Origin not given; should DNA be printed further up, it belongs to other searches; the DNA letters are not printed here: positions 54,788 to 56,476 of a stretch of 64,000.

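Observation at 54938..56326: HMG-CoA-reductase-fold protein with the canonical catalytic motifs replaced and the C-terminal flap missing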

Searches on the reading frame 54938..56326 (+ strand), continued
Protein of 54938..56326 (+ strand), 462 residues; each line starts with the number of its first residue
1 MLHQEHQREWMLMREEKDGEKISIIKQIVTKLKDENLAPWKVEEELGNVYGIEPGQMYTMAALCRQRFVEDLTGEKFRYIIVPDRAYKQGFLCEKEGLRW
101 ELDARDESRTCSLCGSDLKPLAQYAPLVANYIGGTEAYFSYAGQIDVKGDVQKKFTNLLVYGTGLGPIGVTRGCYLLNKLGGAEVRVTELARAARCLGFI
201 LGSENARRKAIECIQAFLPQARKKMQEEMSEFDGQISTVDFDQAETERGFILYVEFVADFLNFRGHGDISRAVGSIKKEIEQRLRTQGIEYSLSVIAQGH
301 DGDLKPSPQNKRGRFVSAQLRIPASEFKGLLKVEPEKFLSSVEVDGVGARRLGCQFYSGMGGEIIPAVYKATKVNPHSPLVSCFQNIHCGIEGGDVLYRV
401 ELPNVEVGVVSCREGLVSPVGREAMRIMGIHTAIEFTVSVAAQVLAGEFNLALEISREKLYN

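Call 51: search_protein_families(library=pfam, proteins=[L021:14860-15711:-, L021:17183-18712:-, L021:15889-17085:-, L021:13611-14765:-], max_evalue=5)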
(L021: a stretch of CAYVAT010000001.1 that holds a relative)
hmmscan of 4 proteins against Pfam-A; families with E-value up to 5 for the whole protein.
L021:14860-15711:- (283 aa): 17 families
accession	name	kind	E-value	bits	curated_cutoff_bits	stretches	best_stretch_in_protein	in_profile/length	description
PF02737.24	3HCDH_N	-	1.7e-66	224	22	1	8-183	4-178/180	3-hydroxyacyl-CoA dehydrogenase, NAD binding domain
PF00725.27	3HCDH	-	1.8e-33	115.4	22.1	1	189-283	3-97/97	3-hydroxyacyl-CoA dehydrogenase, C-terminal domain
PF13450.12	NAD_binding_8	-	2.3e-07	31.4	21.9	1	8-57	1-48/68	NAD(P)-binding Rossmann-like domain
PF01266.30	DAO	-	0.00048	20.2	27.9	1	8-53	4-48/353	FAD dependent oxidoreductase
PF02254.24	TrkA_N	-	0.0026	18.5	23.8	1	8-46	3-41/116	TrkA-N domain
PF03446.21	NAD_binding_2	-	0.0031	18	21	1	8-43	4-39/161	NAD binding domain of 6-phosphogluconate dehydrogenase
PF07992.20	Pyr_redox_2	-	0.0056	16.6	26.1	1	7-61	146-200/291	Pyridine nucleotide-disulphide oxidoreductase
PF03721.20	UDPG_MGDP_dh_N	-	0.012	15.6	27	1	8-46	5-43/187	UDP-glucose/GDP-mannose dehydrogenase family, NAD binding domain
PF13649.12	Methyltransf_25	-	0.014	16.5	27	1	18-59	8-55/97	Methyltransferase domain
PF03435.24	Sacchrp_dh_NADP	-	0.022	15.5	25.1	1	8-70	3-64/129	Saccharopine dehydrogenase NADP binding domain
PF00070.33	Pyr_redox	-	0.038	14.9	22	1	7-57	3-53/82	Pyridine nucleotide-disulphide oxidoreductase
PF02558.23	ApbA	-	0.054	13.6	22.2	1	8-36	3-31/150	Ketopantoate reductase PanE/ApbA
PF08242.18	Methyltransf_12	-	0.075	14.2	30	1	16-77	12-68/98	Methyltransferase domain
PF08241.18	Methyltransf_11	-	0.091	13.8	21.2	1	15-69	8-66/95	Methyltransferase domain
PF01210.29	NAD_Gly3P_dh_N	-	0.1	13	23.1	1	8-115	4-100/158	NAD-dependent glycerol-3-phosphate dehydrogenase N-terminus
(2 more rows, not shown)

L021:17183-18712:- (509 aa): 2 families
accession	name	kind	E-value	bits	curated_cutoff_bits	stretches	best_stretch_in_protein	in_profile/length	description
PF22691.2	Thiolase_C_1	-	1.1e-25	90.4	28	1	244-356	4-114/144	Thiolase C-terminal domain-like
PF02803.24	Thiolase_C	-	2.8e-09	37.1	27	1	260-360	23-105/123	Thiolase, C-terminal domain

L021:15889-17085:- (398 aa): 7 families
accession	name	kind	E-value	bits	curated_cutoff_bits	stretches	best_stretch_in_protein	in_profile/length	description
PF00108.29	Thiolase_N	-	7.2e-89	298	26.4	1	8-267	1-260/260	Thiolase, N-terminal domain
PF02803.24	Thiolase_C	-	1e-52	177.4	27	1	275-396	2-123/123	Thiolase, C-terminal domain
PF00109.32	ketoacyl-synt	-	2.4e-07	31.1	20.8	1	84-131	166-213/252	Beta-ketoacyl synthase, N-terminal domain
PF08545.16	ACP_syn_III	-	3e-05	24.3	24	1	87-125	2-40/80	3-Oxoacyl-[acyl-carrier-protein (ACP)] synthase III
PF22691.2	Thiolase_C_1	-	0.00039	20.6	28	1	300-329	23-52/144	Thiolase C-terminal domain-like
PF02801.28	Ketoacyl-synt_C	-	0.0067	16.9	20.8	0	296-371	26-108/119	Beta-ketoacyl synthase, C-terminal domain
PF06627.17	DUF1153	-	0.31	11.6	23.5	0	164-198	48-82/87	Protein of unknown function (DUF1153)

L021:13611-14765:- (384 aa): 6 families
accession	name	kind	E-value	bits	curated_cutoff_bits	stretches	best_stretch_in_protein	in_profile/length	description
PF00441.29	Acyl-CoA_dh_1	-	6.9e-51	172.8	22.4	1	229-375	1-147/150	Acyl-CoA dehydrogenase, C-terminal domain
PF02771.21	Acyl-CoA_dh_N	-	1.2e-43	148.5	22.9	1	6-118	1-113/113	Acyl-CoA dehydrogenase, N-terminal domain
PF02770.24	Acyl-CoA_dh_M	-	5.7e-27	94.2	33.3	1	122-217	1-97/97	Acyl-CoA dehydrogenase, middle domain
PF08028.16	Acyl-CoA_dh_2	-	6.8e-20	72.2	22.7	1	245-366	2-133/134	Acyl-CoA dehydrogenase, C-terminal domain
PF22924.1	ACOX_C_alpha1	-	0.00065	20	27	1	316-368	107-159/169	Acyl-CoA oxidase, C-alpha1 domain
PF21343.2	ACAD9-ACADV_C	-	0.0011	19.7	27.8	1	269-338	26-96/120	ACAD9/ACADV, C-terminal domain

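Call 54: find_related_loci(query=A1, collection=viral_contigs, flank=8000)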
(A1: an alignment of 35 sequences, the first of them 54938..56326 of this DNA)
Query A1 (462 aa) in viral_contigs; peptide patterns used: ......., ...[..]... (x = any residue, [..] = any of these).
126 stretches matched a pattern, but none encodes a relative of the query by tblastn (E <= 1e-3).
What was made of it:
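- Tried and rejected: No relative in IMG/VR (call 54).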

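Call 66: find_related_loci(query=A4, collection=metagenome_contigs, flank=8000)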
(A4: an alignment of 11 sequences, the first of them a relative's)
Query A4 (455 aa) in metagenome_contigs; peptide patterns used: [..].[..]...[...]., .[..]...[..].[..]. (x = any residue, [..] = any of these).
312 stretches matched a pattern; 126 encode a relative of the query (tblastn E <= 1e-3); the best 80 are kept; 80 distinct loci.
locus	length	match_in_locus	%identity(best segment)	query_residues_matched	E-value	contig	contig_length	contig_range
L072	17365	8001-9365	100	1-455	0e+0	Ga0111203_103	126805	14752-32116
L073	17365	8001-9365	100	1-455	0e+0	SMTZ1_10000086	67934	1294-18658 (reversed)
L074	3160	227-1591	79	1-455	0e+0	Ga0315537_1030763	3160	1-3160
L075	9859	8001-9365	79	1-455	0e+0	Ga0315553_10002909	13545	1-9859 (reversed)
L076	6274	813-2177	79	1-455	0e+0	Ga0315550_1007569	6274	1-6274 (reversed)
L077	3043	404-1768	79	1-455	0e+0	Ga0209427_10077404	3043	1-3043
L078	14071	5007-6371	76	1-455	0e+0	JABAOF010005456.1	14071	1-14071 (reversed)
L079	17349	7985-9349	76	1-455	0e+0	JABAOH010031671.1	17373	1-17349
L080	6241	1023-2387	76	1-455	0e+0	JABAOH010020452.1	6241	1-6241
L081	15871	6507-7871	76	1-455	0e+0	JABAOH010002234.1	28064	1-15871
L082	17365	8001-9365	76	1-455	0e+0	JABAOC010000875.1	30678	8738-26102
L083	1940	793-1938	80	1-382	0e+0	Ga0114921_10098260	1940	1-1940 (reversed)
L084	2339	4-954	69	139-455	1e-166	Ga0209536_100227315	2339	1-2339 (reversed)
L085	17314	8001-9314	44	8-448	5e-124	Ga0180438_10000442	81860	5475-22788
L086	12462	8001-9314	44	8-448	5e-124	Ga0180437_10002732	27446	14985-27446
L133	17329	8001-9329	40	7-448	1e-114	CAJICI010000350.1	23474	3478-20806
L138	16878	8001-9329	41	7-448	7e-114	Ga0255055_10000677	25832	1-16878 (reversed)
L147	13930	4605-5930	41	8-448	8e-111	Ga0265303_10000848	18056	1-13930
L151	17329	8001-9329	39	7-448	2e-110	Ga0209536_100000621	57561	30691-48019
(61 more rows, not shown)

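Call 72: search_protein_families(library=pfam, proteins=[L133:4837-6069:-, L133:6074-7150:-, L133:7326-7793:+, L133:9339-10040:+, L133:10052-12061:+, L133:12127-13023:+, L133:14696-15661:+, L133:15834-16982:+, L133:2571-4547:-, L133:1578-2396:-], max_evalue=0.00001)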
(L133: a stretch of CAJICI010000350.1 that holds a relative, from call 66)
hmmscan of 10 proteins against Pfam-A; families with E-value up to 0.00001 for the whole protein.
L133:4837-6069:- (410 aa): 1 family
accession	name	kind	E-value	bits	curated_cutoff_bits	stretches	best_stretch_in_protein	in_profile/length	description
PF06050.19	HGD-D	-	2.5e-73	248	28.4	1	54-402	3-342/342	2-hydroxyglutaryl-CoA dehydratase, D-component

L133:6074-7150:- (358 aa): 1 family
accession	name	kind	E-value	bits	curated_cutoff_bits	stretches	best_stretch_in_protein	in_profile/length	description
PF06050.19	HGD-D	-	5.4e-55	187.8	28.4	1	19-357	1-342/342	2-hydroxyglutaryl-CoA dehydratase, D-component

L133:7326-7793:+ (155 aa): 2 families
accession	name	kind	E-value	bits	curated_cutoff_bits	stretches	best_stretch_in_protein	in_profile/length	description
PF01575.25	MaoC_dehydratas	-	1.2e-20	73.8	27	1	32-125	15-109/123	MaoC like domain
PF13452.11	FAS1_DH_region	-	7.8e-07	29.7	22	1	33-143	12-131/132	FAS1-like, dehydratase domain region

L133:9339-10040:+ (233 aa): 10 families
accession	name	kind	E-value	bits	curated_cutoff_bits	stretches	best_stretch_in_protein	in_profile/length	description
PF01738.24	DLH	-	5.8e-34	118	21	1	17-230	1-215/217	Dienelactone hydrolase family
PF00326.27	Peptidase_S9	-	2e-15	57.3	22.6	1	72-221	37-205/213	Prolyl oligopeptidase family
PF08840.17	BAAT_C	-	9.5e-11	42.6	20.9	1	85-135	8-58/210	BAAT / Acyl-CoA thioester hydrolase C terminal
PF20434.5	BD-FAE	-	4.9e-10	39.7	26.8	0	27-119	10-109/215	BD-FAE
PF00561.26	Abhydrolase_1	-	6.5e-10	39.5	25.8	0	33-122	3-92/245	alpha/beta hydrolase fold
PF12740.14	PETase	-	9.5e-08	32.2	28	1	27-136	51-159/263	PET hydrolase-like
PF03959.19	FSH1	-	1.4e-07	31.8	21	1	79-188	81-188/211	Serine hydrolase (FSH1)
PF12146.15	Hydrolase_4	-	8.6e-07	28.9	27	0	28-126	2-104/239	Serine aminopeptidase, S33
PF05448.18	AXE1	-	2.6e-06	26.9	21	1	82-130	159-207/321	Acetyl xylan esterase (AXE1)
PF02230.22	Abhydrolase_2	-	4.1e-06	27.2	23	0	83-204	89-200/217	Phospholipase/Carboxylesterase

L133:10052-12061:+ (669 aa): 2 families
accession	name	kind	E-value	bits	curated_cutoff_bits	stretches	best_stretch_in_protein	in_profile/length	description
PF01144.29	CoA_trans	-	1e-30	107.2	23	1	32-266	3-216/217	Coenzyme A transferase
PF16957.11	Mal_decarbox_Al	-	3.3e-06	26.1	25.4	1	193-269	136-206/546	Malonate decarboxylase, alpha subunit, transporter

L133:12127-13023:+ (298 aa): 0 families

L133:14696-15661:+ (321 aa): 2 families
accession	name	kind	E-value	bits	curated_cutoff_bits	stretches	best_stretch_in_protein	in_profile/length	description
PF13561.12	adh_short_C2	-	4.9e-31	108.6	27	1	70-311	6-235/236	Enoyl-(Acyl carrier protein) reductase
PF00106.31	adh_short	-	8.3e-28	97.6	26.6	1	62-249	2-189/195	short chain dehydrogenase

L133:15834-16982:+ (382 aa): 1 family
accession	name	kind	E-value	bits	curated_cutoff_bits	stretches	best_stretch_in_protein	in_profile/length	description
PF03480.18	DctP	-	1e-39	137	23.4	1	73-345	16-283/286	Bacterial extracellular solute-binding protein, family 7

L133:2571-4547:- (658 aa): 9 families
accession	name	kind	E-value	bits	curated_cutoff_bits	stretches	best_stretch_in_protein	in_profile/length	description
PF13426.13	PAS_9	-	4.9e-30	104.3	27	2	166-269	2-103/103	PAS domain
PF00989.32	PAS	-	4.3e-29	101.2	22.6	2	156-267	2-113/113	PAS fold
PF08447.18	PAS_3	-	2.2e-28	98.8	25.6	2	51-135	2-87/89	PAS fold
PF08448.16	PAS_4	-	4.3e-21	75.7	23.1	2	34-144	1-109/110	PAS fold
PF02518.31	HATPase_c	-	2.3e-20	73.6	26.4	1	399-520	2-110/111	Histidine kinase-, DNA gyrase B-, and HSP90-like ATPase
PF00072.30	Response_reg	-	2.5e-20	73.1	30.2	1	541-652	1-110/111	Response regulator receiver domain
PF13188.13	PAS_8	-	4.7e-20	71.2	21.8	2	29-82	2-55/65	PAS domain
PF00512.31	HisKA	-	7.3e-06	26.4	26.9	0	294-355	3-63/66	His Kinase A (phospho-acceptor) domain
PF12860.13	PAS_7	-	8.5e-06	26.3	27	0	161-274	1-114/115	PAS fold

L133:1578-2396:- (272 aa): 1 family
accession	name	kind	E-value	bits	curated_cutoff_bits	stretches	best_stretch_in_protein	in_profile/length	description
PF01435.24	Peptidase_M48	-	6.7e-37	127.6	20.3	1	91-262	16-185/186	Peptidase family M48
